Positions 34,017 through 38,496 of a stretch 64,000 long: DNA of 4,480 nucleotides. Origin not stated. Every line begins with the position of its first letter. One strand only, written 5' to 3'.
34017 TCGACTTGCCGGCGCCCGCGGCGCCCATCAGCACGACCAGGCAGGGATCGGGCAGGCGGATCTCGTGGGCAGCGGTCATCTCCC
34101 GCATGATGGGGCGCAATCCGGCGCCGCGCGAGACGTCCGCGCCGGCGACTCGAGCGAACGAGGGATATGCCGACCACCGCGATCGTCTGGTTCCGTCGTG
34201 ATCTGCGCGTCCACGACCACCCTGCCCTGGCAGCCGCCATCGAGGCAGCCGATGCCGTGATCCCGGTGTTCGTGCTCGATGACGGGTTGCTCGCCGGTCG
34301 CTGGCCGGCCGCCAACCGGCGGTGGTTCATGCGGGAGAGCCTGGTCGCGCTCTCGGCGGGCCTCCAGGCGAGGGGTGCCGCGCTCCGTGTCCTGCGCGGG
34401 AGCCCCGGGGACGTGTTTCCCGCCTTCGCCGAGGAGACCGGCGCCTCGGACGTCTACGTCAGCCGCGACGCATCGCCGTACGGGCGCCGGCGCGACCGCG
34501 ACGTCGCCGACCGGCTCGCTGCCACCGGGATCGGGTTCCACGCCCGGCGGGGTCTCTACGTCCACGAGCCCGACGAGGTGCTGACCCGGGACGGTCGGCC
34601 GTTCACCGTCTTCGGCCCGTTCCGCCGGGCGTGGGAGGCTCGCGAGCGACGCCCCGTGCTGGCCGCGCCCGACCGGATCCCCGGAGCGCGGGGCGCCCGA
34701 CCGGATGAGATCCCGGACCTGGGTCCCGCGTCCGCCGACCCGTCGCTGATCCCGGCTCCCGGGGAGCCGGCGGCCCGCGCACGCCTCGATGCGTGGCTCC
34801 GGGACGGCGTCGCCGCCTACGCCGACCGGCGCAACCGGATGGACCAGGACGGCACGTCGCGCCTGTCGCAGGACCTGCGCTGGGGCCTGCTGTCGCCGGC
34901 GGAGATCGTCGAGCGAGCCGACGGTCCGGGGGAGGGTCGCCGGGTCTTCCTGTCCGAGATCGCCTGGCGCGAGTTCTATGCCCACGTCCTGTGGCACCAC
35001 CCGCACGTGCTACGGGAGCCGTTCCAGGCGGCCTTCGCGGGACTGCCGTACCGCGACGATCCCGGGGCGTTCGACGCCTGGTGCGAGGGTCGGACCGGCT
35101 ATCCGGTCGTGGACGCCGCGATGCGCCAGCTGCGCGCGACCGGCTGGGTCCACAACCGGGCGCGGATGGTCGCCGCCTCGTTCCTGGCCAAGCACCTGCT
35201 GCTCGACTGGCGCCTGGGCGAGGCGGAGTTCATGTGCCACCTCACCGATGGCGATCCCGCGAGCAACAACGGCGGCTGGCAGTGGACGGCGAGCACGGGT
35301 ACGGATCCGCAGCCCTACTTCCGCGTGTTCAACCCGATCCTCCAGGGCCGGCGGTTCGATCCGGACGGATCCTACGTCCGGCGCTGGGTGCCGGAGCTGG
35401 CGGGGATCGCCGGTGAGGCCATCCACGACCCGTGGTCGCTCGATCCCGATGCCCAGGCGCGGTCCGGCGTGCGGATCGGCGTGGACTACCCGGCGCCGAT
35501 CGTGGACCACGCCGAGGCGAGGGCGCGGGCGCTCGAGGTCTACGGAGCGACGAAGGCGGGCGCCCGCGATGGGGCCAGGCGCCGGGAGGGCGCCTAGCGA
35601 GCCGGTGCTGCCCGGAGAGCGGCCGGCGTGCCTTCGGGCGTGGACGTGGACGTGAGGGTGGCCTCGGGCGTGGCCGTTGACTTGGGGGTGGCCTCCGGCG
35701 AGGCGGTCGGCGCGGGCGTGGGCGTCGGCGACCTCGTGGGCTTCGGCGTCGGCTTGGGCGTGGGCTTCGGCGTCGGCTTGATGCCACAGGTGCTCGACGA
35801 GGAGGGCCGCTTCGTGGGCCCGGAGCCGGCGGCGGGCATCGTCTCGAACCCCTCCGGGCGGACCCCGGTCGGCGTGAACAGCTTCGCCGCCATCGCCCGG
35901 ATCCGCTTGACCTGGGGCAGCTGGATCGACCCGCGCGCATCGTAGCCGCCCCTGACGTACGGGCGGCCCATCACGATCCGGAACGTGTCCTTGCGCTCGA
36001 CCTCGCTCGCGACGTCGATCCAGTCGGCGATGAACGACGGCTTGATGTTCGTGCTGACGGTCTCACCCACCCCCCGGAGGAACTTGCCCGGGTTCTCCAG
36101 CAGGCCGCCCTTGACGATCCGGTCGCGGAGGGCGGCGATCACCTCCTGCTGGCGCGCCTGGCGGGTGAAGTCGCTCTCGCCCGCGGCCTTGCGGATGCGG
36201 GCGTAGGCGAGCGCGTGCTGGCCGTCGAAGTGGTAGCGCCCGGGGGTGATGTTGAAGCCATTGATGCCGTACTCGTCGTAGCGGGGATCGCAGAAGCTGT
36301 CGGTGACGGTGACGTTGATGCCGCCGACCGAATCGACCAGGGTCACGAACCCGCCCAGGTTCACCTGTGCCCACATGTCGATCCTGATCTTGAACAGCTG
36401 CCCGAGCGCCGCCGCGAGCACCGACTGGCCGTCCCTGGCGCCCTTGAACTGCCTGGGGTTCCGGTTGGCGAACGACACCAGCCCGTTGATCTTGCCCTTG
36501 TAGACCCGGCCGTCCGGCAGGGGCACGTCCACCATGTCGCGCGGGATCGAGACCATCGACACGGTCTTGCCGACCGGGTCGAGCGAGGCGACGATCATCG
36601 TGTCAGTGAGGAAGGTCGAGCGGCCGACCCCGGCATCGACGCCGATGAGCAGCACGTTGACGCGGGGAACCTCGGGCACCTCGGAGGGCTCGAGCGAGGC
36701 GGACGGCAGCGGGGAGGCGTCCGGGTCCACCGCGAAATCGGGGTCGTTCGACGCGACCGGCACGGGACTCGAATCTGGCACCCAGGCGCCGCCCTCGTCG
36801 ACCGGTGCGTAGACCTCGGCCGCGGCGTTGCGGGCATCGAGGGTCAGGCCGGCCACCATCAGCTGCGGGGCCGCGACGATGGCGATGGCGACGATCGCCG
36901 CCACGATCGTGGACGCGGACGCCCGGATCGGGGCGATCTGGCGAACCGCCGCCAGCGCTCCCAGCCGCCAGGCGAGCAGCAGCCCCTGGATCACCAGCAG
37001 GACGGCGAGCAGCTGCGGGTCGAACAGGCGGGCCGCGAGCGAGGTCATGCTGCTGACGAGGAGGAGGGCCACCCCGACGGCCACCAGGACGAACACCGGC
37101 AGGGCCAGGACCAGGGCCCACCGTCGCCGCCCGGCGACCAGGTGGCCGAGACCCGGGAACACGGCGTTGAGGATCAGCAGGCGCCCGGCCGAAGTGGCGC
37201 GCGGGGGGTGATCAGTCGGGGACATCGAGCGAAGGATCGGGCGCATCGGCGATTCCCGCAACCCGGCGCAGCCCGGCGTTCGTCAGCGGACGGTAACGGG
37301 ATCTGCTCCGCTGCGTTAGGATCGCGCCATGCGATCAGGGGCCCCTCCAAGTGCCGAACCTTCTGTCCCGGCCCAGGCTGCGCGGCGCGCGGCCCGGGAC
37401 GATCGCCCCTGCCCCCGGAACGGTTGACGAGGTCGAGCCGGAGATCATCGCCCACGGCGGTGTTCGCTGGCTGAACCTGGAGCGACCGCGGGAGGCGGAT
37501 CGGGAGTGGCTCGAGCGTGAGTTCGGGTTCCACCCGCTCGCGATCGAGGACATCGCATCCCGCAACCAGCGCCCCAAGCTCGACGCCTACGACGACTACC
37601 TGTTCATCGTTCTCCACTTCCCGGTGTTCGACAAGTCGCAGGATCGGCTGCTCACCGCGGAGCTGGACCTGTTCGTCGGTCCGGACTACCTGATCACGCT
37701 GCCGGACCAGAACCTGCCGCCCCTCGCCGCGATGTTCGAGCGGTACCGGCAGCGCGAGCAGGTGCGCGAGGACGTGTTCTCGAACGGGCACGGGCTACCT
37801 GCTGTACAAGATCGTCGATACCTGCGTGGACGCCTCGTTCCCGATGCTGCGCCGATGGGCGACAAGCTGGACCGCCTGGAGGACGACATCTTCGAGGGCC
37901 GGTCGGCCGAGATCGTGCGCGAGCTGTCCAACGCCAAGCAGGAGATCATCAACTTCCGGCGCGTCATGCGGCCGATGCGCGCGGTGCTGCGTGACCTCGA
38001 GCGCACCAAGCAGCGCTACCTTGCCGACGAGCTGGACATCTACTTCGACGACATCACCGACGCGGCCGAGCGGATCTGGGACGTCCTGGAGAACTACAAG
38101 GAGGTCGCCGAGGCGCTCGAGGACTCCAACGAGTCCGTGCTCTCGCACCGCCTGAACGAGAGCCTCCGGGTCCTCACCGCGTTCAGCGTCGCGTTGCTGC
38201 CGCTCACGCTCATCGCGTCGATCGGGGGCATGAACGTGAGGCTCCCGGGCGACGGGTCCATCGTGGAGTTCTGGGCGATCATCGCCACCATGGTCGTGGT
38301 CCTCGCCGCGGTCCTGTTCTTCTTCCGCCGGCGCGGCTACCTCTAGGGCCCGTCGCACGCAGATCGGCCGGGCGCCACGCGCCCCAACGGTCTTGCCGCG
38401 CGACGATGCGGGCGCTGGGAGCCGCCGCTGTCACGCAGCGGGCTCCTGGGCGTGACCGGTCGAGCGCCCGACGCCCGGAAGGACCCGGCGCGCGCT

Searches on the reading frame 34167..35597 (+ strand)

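Call 18: search_protein_families(library=pfam, proteins=[window:34167-35597:+], max_evalue=0.01)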
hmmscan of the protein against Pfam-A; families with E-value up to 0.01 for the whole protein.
window:34167-35597:+ (476 aa): 2 families
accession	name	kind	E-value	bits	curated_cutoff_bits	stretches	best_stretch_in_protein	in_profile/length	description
PF03441.19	FAD_binding_7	-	8.4e-88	293.5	27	1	261-459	1-201/203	FAD binding domain of DNA photolyase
PF00875.24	DNA_photolyase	-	2.7e-49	167.7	26.6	1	5-163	1-159/164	DNA photolyase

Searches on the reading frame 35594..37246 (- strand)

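Call 18: search_protein_families(library=pfam, proteins=[window:35594-37246:-], max_evalue=0.01)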
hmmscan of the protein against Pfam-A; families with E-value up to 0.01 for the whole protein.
window:35594-37246:- (550 aa): 2 families
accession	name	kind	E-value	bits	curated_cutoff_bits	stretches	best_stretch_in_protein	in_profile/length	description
PF03816.19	LytR_cpsA_psr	-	8.1e-33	114.1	24.6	1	214-377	2-148/150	LytR_cpsA_psr family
PF02322.20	Cyt_bd_oxida_II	-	0.0063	16.4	35.6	0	38-144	185-273/302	Cytochrome bd terminal oxidase subunit II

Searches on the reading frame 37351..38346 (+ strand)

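Call 18: search_protein_families(library=pfam, proteins=[window:37351-38346:+], max_evalue=0.01)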
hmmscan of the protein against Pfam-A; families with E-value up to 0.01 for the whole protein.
window:37351-38346:+ (331 aa): 2 families
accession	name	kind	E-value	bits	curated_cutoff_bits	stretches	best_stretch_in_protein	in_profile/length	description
PF01544.23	CorA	-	5.3e-57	193.8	27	1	37-327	3-292/292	CorA-like Mg2+ transporter protein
PF18052.6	Rx_N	-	0.00037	21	27.7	1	190-260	18-86/93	Rx N-terminal domain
